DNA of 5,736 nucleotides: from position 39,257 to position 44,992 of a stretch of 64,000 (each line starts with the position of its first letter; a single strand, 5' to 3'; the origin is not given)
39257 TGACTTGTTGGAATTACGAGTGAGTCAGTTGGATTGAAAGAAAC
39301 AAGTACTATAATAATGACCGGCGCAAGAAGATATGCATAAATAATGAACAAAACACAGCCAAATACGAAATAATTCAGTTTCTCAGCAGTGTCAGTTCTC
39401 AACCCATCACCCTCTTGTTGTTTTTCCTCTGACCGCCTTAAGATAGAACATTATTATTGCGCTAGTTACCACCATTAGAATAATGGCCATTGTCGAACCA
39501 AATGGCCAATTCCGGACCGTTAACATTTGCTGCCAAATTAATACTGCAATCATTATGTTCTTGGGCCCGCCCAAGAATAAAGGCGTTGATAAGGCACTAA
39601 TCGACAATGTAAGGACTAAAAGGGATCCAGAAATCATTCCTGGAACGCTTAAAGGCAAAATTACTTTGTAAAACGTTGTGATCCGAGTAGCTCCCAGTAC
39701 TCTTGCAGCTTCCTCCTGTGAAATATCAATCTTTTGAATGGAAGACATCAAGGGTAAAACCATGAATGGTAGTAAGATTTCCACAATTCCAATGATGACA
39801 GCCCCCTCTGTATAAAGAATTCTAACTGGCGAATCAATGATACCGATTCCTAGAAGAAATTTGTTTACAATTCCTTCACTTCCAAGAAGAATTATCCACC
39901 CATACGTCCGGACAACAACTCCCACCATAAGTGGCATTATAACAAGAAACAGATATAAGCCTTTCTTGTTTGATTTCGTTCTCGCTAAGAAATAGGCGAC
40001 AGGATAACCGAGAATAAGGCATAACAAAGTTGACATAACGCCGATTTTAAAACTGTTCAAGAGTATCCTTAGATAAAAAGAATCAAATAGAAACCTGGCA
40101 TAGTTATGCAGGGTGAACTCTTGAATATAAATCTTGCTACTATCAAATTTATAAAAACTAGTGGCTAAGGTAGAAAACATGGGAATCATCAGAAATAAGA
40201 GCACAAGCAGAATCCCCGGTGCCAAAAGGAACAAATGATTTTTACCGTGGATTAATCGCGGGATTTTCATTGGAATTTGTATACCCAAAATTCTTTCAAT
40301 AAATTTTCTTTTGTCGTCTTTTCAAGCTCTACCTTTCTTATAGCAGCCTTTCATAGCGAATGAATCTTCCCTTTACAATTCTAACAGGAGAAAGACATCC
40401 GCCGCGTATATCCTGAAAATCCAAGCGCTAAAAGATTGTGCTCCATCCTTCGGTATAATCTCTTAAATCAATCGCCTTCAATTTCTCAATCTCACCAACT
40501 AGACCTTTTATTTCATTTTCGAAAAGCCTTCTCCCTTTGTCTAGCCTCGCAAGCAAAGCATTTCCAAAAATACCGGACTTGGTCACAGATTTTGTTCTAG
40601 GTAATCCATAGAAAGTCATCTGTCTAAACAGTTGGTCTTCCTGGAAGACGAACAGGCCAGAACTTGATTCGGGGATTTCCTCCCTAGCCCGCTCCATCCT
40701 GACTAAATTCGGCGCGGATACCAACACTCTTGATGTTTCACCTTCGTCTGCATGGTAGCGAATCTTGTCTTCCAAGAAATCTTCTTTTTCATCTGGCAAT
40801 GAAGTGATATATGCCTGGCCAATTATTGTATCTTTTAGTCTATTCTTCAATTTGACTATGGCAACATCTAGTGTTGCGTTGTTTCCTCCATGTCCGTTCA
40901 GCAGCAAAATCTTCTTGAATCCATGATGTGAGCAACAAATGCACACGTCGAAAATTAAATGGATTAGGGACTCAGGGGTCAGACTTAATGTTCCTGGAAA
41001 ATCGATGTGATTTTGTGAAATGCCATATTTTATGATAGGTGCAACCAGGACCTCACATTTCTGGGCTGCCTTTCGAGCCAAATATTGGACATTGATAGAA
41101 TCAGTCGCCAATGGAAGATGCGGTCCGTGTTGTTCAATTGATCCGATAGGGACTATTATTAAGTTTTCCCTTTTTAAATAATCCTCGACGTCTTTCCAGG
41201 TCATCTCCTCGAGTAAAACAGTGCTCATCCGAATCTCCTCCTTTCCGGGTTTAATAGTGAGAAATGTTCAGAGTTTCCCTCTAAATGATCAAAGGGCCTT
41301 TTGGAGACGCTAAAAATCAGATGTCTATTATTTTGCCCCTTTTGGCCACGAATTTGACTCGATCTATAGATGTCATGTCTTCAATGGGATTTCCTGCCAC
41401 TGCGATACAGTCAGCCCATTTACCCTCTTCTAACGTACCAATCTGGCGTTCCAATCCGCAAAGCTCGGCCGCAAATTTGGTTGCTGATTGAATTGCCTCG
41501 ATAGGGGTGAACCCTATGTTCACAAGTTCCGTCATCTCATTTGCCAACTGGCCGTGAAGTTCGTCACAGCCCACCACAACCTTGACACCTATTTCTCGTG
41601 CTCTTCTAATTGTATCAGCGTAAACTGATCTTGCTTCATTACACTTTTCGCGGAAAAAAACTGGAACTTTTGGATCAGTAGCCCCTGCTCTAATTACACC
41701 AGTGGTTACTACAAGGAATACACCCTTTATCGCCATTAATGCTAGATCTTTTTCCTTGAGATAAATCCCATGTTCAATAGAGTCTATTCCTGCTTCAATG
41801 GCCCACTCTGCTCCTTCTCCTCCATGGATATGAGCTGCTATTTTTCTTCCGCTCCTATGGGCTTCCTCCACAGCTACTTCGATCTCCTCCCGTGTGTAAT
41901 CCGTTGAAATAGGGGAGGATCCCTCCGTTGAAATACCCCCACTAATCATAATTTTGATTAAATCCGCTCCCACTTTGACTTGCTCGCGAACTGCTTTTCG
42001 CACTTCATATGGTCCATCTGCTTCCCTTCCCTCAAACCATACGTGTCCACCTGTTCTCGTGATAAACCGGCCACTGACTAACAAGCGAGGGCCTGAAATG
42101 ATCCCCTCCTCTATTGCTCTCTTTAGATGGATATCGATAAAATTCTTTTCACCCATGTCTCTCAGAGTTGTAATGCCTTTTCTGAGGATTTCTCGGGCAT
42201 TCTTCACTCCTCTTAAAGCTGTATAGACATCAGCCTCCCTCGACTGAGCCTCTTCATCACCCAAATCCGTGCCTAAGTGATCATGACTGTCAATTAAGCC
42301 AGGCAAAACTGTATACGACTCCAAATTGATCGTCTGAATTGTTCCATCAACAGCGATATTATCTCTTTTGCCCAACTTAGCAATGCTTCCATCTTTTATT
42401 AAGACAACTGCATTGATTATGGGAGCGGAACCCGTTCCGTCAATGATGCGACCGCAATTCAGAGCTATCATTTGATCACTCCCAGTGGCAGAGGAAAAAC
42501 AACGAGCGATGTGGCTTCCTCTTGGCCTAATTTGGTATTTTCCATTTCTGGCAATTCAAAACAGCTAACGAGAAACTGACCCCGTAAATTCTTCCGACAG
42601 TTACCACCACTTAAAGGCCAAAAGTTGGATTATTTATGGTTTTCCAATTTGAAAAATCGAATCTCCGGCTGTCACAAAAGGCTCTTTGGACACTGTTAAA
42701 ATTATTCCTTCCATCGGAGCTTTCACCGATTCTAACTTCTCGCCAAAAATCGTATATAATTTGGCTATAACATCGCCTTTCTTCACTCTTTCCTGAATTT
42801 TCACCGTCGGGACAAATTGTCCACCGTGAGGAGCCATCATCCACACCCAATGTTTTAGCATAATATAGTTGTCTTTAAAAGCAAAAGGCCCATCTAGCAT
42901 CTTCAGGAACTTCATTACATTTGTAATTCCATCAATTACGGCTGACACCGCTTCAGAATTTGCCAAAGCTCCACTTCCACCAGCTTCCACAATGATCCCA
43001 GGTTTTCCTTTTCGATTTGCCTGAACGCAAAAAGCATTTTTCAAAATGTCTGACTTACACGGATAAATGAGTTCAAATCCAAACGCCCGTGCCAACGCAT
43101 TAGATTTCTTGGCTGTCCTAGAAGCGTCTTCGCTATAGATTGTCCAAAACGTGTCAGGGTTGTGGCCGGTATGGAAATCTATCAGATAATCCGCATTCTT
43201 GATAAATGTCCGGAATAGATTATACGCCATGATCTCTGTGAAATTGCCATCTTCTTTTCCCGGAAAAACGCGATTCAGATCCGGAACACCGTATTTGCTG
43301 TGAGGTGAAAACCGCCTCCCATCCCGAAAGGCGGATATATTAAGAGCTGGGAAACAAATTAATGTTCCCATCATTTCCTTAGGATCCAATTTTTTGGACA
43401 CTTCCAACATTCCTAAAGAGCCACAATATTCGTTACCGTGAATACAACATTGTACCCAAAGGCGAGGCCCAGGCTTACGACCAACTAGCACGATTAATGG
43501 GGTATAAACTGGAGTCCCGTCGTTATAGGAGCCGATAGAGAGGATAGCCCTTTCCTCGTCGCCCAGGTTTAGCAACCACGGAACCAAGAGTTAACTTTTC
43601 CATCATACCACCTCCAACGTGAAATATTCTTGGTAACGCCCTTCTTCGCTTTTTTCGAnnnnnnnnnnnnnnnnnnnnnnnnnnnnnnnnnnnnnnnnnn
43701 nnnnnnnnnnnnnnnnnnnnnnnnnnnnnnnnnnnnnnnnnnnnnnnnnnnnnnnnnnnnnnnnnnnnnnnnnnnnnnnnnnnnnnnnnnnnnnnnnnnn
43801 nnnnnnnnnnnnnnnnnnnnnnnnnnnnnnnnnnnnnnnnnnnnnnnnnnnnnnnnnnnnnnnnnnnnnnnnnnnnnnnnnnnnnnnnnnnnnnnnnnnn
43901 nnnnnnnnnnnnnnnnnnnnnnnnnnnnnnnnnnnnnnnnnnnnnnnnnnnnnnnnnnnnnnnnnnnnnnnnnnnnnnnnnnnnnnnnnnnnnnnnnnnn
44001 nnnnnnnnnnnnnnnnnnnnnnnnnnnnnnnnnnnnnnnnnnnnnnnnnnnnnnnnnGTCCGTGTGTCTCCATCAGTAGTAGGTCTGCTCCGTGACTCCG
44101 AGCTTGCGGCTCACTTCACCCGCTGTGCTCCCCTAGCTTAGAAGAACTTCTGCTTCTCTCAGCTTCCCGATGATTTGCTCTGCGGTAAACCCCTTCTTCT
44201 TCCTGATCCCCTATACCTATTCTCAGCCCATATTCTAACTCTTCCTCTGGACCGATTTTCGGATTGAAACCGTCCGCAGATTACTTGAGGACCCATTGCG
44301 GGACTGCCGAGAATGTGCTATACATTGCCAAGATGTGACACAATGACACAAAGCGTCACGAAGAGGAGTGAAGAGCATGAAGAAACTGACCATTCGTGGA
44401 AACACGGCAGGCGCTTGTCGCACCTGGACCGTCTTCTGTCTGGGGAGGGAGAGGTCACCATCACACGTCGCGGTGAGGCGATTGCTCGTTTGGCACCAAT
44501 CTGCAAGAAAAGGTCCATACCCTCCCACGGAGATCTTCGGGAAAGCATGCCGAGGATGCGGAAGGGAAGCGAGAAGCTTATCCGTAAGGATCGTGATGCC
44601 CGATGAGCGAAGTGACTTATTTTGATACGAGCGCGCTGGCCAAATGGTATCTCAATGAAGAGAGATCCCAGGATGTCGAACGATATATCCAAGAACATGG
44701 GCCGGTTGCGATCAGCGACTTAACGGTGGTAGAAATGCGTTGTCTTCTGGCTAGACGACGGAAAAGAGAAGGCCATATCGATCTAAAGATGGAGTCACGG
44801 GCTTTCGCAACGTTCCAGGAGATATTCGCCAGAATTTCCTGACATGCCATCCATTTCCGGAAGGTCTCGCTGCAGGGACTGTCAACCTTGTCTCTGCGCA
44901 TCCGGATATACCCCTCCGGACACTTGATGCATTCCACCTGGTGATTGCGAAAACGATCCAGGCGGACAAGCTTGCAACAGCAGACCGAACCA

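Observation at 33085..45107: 12-kb island bounded by tRNA-Lys and a 44-nt copy of its 3' part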

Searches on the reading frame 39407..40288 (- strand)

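Call 7: search_protein_families(library=pfam, proteins=[window:39407-40288:-], max_evalue=0.01)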
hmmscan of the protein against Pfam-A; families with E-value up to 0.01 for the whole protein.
window:39407-40288:- (293 aa): 1 family
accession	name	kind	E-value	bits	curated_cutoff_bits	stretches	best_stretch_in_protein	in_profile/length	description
PF00528.27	BPD_transp_1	-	2.3e-13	50.7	26.4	1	94-286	1-178/184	Binding-protein-dependent transport system inner membrane component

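Call 44: search_protein_families(library=ncbifam, proteins=[window:39407-40288:-], max_evalue=0.001)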
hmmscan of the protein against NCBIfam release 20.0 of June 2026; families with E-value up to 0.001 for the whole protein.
window:39407-40288:- (293 aa): 30 families (the best 25 are shown)
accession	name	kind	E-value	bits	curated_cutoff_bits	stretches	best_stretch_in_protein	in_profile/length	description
NF007044.0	PRK09497.1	equivalog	1.4e-74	251.1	348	1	28-287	18-276/285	spermidine/putrescine ABC transporter permease PotB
NF007963.0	PRK10683.1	equivalog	2.3e-57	194.8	489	1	42-285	66-308/317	putrescine ABC transporter permease PotH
NF043074.1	MMSYN1_0196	equivalog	1.5e-30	106.5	350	1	19-286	11-262/277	spermidine/putrescine ABC transporter permease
TIGR03262.1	PhnU2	equivalog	1.4e-28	99.9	593.25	1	23-286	8-255/546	putative 2-aminoethylphosphonate ABC transporter permease subunit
NF011624.0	PRK15050.1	equivalog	4.1e-26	91.8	247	1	18-290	24-290/297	2-aminoethylphosphonate ABC transporter permease subunit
TIGR01581.1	Mo_ABC_porter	hypoth_equivalog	5e-22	78.5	210.3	1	72-279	19-223/225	ABC transporter permease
TIGR02141.1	modB_ABC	equivalog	5.4e-22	78.5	182.6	1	79-281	3-200/208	molybdate ABC transporter permease subunit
NF006939.0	PRK09421.1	equivalog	3.6e-20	72.4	262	1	73-279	9-210/230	molybdate ABC transporter permease subunit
TIGR03226.1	PhnU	equivalog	7.2e-19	68.4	283.45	1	58-288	75-306/311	2-aminoethylphosphonate ABC transporter permease subunit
TIGR00969.1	3a0106s02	subfamily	1.6e-17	63.9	240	1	20-274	18-258/272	sulfate ABC transporter permease subunit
TIGR02139.1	permease_CysT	equivalog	2.4e-16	60.1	246.1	1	57-285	33-257/265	sulfate ABC transporter permease subunit CysT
NF040839.1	tungstate_WtpB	equivalog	7.2e-16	58.6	340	1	27-284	11-245/251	tungstate ABC transporter permease WtpB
NF007047.0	PRK09500.1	equivalog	3.6e-15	56.3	326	1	27-281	12-247/257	spermidine/putrescine ABC transporter permease PotC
NF006954.0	PRK09433.1-5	equivalog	6.4e-13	48.2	821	1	65-281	37-252/530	thiamine/thiamine pyrophosphate ABC transporter permease ThiP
NF006955.0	PRK09433.2-3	equivalog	2e-12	46.5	801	1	63-280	41-258/543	thiamine/thiamine pyrophosphate ABC transporter permease ThiP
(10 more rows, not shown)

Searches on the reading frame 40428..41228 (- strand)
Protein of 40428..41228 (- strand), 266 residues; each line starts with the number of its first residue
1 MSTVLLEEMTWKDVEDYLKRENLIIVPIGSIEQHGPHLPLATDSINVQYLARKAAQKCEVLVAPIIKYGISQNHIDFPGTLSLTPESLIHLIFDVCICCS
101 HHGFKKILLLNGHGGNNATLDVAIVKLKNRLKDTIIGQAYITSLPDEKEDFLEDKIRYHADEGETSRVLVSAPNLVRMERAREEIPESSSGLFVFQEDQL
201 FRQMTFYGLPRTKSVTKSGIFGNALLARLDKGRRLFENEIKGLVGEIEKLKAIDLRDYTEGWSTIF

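Call 7: search_protein_families(library=pfam, proteins=[window:40428-41228:-], max_evalue=0.01)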
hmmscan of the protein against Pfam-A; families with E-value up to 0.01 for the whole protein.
window:40428-41228:- (266 aa): 1 family
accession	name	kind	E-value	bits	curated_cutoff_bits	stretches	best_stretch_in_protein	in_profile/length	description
PF02633.19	Creatininase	-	1.9e-65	221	31.3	1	7-244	1-235/238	Creatinine amidohydrolase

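Call 26: find_encoding_contigs(protein=window:40428-41228:-, flank=10000, max_places=10)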
Protein window:40428-41228:- (266 aa): no gene with exactly this product is on record in the collection.

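Call 44: search_protein_families(library=ncbifam, proteins=[window:40428-41228:-], max_evalue=0.001)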
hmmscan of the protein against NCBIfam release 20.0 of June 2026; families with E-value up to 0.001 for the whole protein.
window:40428-41228:- (266 aa): 4 families
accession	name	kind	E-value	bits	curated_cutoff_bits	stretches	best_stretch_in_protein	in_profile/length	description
TIGR03964.1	mycofact_creat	equivalog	3.7e-37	128.1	172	1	6-251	1-221/228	mycofactocin biosynthesis peptidyl-dipeptidase MftE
TIGR04448.1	creatininase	equivalog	6.3e-34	117.7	235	1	8-246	1-241/246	creatininase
NF041098.2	diketo_inos_hlase_IolN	equivalog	5.5e-25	88.1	245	1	4-188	7-197/307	3-dehydro-scyllo-inosose hydrolase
NF033501.0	ArfB_arch_rifla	equivalog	1.2e-06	28.4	180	1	25-167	19-144/219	2-amino-5-formylamino-6-ribosylaminopyrimidin-4(3H)-one 5'-monophosphate deformylase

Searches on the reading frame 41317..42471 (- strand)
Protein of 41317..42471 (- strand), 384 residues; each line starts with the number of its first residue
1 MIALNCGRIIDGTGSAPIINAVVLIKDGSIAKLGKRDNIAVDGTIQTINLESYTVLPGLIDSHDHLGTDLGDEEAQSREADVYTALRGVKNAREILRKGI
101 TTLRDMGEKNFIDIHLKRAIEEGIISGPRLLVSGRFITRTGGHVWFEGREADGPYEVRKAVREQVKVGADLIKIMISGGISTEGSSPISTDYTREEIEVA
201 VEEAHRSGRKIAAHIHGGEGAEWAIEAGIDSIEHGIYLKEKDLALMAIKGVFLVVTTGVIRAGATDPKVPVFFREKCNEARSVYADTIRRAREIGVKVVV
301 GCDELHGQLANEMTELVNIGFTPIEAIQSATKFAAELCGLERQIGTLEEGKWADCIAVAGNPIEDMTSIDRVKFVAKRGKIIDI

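Call 7: search_protein_families(library=pfam, proteins=[window:41317-42471:-], max_evalue=0.01)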
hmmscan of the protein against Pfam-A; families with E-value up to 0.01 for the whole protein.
window:41317-42471:- (384 aa): 2 families
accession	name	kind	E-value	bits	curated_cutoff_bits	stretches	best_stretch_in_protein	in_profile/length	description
PF01979.26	Amidohydro_1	-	1.9e-47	162.7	25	1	54-381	1-344/345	Amidohydrolase family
PF07969.17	Amidohydro_3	-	6.1e-10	39.6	29.7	1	165-363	233-449/472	Amidohydrolase family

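Call 44: search_protein_families(library=ncbifam, proteins=[window:41317-42471:-], max_evalue=0.001)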
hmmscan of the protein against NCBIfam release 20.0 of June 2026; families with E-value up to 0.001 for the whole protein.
window:41317-42471:- (384 aa): 28 families (the best 25 are shown)
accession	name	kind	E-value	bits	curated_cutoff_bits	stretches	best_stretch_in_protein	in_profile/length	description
NF051886.1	XaaProDiPepCaul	equivalog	1.3e-90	304.3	500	1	5-381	3-396/398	Xaa-Pro dipeptidase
TIGR01224.1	hutI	equivalog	2.9e-13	49.4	298.15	2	20-100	3-76/377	imidazolonepropionase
NF006689.0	PRK09237.1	equivalog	3.5e-12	45.6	371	1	3-89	6-86/383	amidohydrolase/deacetylase family metallohydrolase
NF005557.0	PRK07228.1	equivalog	3.6e-09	35.8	522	0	8-75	9-74/445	5'-deoxyadenosine deaminase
NF009060.0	PRK12394.1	equivalog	7.6e-09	34.8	442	0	4-90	7-86/381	metallo-dependent hydrolase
TIGR02318.1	phosphono_phnM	equivalog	1.2e-08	34.3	390.55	1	18-105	13-93/376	phosphonate metabolism protein PhnM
NF006056.0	PRK08204.1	subfamily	2.2e-08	33.3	391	1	94-375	111-396/449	hypothetical protein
NF006549.0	PRK09045.1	equivalog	1.1e-07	30.9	540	0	325-359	345-379/444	TRZ/ATZ family hydrolase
NF006679.0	PRK09228.1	subfamily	3.2e-07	29.5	351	0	20-66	31-79/433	guanine deaminase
TIGR02033.1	D-hydantoinase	equivalog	6.7e-07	28.6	393.25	1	6-107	5-92/454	dihydropyrimidinase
NF004636.0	PRK05985.1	subfamily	8.1e-07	28.2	408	0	22-68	19-63/398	amidohydrolase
TIGR00221.1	nagA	equivalog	2.1e-06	26.9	225.65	0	13-65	14-64/380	N-acetylglucosamine-6-phosphate deacetylase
TIGR02967.1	guan_deamin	equivalog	3.4e-06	26.3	375.4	0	20-66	6-54/401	guanine deaminase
NF006055.0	PRK08203.1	equivalog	3.8e-06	25.7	532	0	19-72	25-77/455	8-oxoguanine deaminase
TIGR01178.1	ade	equivalog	5.5e-06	25.1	472.5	0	16-66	15-59/552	adenine deaminase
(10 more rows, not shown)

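Call 45: find_related_loci(query=window:41317-42471:-, collection=genome_contigs, flank=10000)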
Query window:41317-42471:- (384 aa) in genome_contigs; peptide patterns used: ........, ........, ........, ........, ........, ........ (x = any residue, [..] = any of these).
64 stretches matched a pattern, but none encodes a relative of the query by tblastn (E <= 1e-3).

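Call 46: find_homologous_proteins(query=window:41317-42471:-, max_evalue=1e-20)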
Query window:41317-42471:- (384 aa): 7837 proteins with E <= 1e-20 among 8000 candidates; the best 120 are listed.
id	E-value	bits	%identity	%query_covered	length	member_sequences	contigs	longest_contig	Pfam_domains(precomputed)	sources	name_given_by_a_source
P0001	1.0e-247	839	100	100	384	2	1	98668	PF07969.18,PF01979.27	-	-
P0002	2.4e-132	460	55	100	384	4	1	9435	PF07969.18,PF01979.27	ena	-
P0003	5.1e-131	455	55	100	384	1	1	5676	PF07969.18,PF01979.27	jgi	jgi:imidazolonepropionase-like amidohydrolase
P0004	2.6e-124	433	53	99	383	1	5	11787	PF07969.18,PF01979.27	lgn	-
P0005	3.5e-117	410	52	98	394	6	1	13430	PF07969.18,PF01979.27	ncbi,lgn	ncbi:imidazolonepropionase [compost metagenome]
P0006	9.1e-117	408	51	98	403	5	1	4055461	PF07969.18,PF01979.27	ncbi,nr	ncbi:metal-dependent hydrolase family protein [Fictibacillus arsenicus]|nr:amidohydrolase family pro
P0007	3.9e-116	406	50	100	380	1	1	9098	PF07969.18,PF01979.27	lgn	-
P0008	6.1e-116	406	51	99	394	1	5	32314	PF07969.18,PF01979.27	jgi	jgi:imidazolonepropionase-like amidohydrolase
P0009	1.9e-115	404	51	98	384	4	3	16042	PF07969.18,PF01979.27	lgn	-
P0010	7.0e-114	399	51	98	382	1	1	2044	PF07969.18,PF01979.27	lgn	-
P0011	2.6e-113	397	51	98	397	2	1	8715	PF07969.18,PF01979.27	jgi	jgi:imidazolonepropionase-like amidohydrolase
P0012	5.7e-113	396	53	96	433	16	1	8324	PF07969.18,PF01979.27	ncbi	-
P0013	8.3e-113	395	52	98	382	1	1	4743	PF07969.18,PF01979.27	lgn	-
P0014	9.9e-113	395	50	98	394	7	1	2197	PF07969.18,PF01979.27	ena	-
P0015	2.7e-112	394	52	94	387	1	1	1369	PF07969.18,PF01979.27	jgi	jgi:imidazolonepropionase-like amidohydrolase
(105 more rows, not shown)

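Call 47: find_encoding_contigs(protein=P0002, flank=10000, max_places=3)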
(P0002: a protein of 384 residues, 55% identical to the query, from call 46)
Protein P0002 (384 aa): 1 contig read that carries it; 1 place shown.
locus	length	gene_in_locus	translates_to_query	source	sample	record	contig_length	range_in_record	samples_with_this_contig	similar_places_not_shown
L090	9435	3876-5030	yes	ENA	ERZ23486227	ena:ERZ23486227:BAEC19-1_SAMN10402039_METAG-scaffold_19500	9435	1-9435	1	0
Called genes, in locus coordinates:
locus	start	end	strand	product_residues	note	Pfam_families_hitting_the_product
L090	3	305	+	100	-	?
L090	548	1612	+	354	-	PF01547:SBP_bac_1, PF13416:SBP_bac_8, PF13343:SBP_bac_6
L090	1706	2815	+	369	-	PF00005:ABC_tran, PF13304:AAA_21 (faint), PF08402:TOBE_2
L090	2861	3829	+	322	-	PF24827:AstE_AspA_cat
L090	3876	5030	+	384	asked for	PF01979:Amidohydro_1, PF07969:Amidohydro_3 (weak)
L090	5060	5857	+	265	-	PF02633:Creatininase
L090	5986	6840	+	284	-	PF00528:BPD_transp_1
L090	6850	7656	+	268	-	PF00528:BPD_transp_1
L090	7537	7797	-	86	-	-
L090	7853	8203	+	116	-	PF03358:FMN_red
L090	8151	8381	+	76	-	-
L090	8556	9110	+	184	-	PF14196:ATC_hydrolase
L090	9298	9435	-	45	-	?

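Call 48: find_encoding_contigs(protein=P0004, flank=10000, max_places=3)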
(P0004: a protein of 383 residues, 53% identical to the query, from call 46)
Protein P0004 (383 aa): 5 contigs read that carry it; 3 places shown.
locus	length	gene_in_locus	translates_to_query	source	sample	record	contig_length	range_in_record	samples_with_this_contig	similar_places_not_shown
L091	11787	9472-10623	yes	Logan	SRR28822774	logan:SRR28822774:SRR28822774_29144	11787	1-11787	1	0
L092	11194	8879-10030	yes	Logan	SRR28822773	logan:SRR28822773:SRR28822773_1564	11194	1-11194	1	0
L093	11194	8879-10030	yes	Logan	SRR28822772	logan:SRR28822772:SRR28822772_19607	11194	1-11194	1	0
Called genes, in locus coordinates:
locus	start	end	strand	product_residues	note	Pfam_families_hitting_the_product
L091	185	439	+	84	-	PF21748:UPF0150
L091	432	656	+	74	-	PF07927:HicA_toxin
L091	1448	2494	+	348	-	PF01571:GCV_T, PF08669:GCV_T_C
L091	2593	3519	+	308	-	PF19300:BPD_transp_1_N, PF00528:BPD_transp_1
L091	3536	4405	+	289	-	PF12911:OppC_N, PF00528:BPD_transp_1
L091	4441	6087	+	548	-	PF00496:SBP_bac_5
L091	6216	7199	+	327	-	PF24827:AstE_AspA_cat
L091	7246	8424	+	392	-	PF01979:Amidohydro_1, PF07969:Amidohydro_3 (weak)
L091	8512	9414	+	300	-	PF01418:HTH_6, PF01380:SIS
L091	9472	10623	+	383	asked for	PF01979:Amidohydro_1, PF07969:Amidohydro_3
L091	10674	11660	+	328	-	PF24827:AstE_AspA_cat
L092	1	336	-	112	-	?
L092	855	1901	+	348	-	PF01571:GCV_T, PF08669:GCV_T_C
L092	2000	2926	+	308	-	PF19300:BPD_transp_1_N, PF00528:BPD_transp_1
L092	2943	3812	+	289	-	PF12911:OppC_N, PF00528:BPD_transp_1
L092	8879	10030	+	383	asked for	PF01979:Amidohydro_1, PF07969:Amidohydro_3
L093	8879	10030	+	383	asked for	PF01979:Amidohydro_1, PF07969:Amidohydro_3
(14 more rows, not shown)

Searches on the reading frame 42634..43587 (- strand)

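Call 7: search_protein_families(library=pfam, proteins=[window:42634-43587:-], max_evalue=0.01)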
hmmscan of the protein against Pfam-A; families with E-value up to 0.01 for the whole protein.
window:42634-43587:- (317 aa): 2 families
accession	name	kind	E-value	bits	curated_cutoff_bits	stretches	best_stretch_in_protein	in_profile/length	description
PF24827.1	AstE_AspA_cat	-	1.8e-27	96.6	25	1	39-227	1-191/192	Succinylglutamate desuccinylase/Aspartoacylase catalytic domain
PF07831.19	PYNP_C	-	0.0066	16.5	27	0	262-289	38-65/75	Pyrimidine nucleoside phosphorylase C-terminal domain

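Call 44: search_protein_families(library=ncbifam, proteins=[window:42634-43587:-], max_evalue=0.001)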
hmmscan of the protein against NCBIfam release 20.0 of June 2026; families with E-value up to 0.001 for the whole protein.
window:42634-43587:- (317 aa): 1 family
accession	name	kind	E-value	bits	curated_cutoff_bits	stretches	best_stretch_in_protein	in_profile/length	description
TIGR02994.1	ectoine_eutE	equivalog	1e-31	110.2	402.7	1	28-312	36-322/325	N(2)-acetyl-L-2,4-diaminobutanoate deacetylase DoeB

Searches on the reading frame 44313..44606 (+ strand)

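Call 8: search_protein_families(library=pfam, proteins=[window:44313-44606:+], max_evalue=0.01)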
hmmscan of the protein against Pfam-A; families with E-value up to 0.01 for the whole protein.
window:44313-44606:+ (97 aa): 0 families

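Call 38: search_protein_families(library=pfam, max_evalue=0.1, proteins=[window:44343-44603:+])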
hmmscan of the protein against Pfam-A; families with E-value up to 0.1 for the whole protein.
seq(87 aa): 1 family
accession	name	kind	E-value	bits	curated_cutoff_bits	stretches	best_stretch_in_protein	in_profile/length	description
PF02604.26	PhdYeFM_antitox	-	0.052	13.8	29.8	1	28-72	17-60/74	Antitoxin Phd_YefM, type II toxin-antitoxin system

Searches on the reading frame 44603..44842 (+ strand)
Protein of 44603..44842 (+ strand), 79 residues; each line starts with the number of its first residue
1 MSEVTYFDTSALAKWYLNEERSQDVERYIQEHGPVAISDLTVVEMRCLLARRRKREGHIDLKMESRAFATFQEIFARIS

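Call 8: search_protein_families(library=pfam, proteins=[window:44603-44842:+], max_evalue=0.01)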
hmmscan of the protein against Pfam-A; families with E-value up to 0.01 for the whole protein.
window:44603-44842:+ (79 aa): 1 family
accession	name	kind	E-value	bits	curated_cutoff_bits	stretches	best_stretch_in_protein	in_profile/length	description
PF01850.27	PIN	-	8.8e-06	26.8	23.6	1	6-61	2-57/120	PIN domain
